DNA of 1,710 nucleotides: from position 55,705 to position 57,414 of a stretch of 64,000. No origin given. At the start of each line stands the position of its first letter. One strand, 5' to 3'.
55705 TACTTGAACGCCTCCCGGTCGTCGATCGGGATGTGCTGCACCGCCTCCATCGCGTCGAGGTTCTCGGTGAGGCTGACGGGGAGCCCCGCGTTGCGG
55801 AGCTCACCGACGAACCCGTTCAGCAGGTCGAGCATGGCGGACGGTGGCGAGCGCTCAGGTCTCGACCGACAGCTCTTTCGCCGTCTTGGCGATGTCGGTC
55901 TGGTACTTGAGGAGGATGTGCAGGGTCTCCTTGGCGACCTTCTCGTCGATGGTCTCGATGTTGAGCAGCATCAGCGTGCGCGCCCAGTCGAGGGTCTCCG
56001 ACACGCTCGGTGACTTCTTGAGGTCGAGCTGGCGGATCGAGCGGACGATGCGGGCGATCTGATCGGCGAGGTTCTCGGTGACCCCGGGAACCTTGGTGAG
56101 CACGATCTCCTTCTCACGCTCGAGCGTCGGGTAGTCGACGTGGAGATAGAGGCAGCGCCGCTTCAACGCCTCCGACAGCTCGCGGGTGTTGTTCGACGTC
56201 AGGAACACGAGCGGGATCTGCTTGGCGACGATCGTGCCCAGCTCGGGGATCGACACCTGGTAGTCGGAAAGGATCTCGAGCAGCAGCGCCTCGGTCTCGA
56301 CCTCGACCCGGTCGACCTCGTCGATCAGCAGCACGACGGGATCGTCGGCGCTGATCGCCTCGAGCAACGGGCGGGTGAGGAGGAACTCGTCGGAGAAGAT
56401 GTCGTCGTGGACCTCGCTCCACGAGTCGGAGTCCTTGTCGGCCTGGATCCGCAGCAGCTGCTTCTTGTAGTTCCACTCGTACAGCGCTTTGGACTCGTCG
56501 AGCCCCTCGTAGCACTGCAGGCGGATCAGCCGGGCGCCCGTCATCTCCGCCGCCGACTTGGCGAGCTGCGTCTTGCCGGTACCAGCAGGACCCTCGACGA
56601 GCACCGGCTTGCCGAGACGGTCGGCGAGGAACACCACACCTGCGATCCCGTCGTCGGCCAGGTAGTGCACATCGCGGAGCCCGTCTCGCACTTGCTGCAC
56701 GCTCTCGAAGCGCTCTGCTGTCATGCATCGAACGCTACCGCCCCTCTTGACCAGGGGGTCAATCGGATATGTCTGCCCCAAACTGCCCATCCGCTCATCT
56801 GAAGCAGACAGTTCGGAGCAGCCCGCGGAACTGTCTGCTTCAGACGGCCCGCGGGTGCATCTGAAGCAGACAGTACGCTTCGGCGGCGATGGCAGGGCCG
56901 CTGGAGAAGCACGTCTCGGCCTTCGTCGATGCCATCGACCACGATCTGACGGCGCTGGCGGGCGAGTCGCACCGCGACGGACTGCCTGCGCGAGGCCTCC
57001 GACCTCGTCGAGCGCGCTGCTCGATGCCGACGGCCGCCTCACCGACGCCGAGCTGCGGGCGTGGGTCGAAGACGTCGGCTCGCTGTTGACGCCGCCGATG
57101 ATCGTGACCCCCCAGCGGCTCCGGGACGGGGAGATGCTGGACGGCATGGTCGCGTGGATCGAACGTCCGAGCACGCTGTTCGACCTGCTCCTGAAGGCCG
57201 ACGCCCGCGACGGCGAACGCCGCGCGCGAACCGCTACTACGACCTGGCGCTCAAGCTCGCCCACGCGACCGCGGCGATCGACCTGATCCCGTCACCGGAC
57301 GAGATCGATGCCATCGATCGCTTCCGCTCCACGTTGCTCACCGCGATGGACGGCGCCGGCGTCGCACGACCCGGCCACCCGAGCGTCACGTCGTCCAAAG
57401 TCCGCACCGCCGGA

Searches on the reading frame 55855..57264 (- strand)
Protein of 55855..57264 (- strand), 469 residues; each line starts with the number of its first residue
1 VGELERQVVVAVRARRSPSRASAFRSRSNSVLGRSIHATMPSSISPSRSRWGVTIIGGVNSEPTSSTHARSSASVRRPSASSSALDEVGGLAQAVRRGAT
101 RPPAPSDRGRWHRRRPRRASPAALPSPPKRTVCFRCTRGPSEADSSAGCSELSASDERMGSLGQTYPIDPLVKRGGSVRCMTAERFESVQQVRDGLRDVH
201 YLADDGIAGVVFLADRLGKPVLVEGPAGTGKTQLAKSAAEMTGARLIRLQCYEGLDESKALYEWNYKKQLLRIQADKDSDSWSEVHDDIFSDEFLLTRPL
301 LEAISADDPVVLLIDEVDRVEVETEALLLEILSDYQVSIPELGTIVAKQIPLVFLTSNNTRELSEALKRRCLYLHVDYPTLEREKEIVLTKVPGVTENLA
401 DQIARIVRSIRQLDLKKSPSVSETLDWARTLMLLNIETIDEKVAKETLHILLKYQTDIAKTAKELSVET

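Call 66: search_protein_families(library=ncbifam, proteins=[window:55855-57264:-], max_evalue=1e-10)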
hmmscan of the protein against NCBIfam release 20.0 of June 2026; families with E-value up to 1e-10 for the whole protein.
window:55855-57264:- (469 aa): 1 family
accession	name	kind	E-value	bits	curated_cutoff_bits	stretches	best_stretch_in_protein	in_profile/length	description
NF047784.1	MadB_ATPase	equivalog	4.2e-93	311.8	475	1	186-465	1-297/298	MadB family AAA-type ATPase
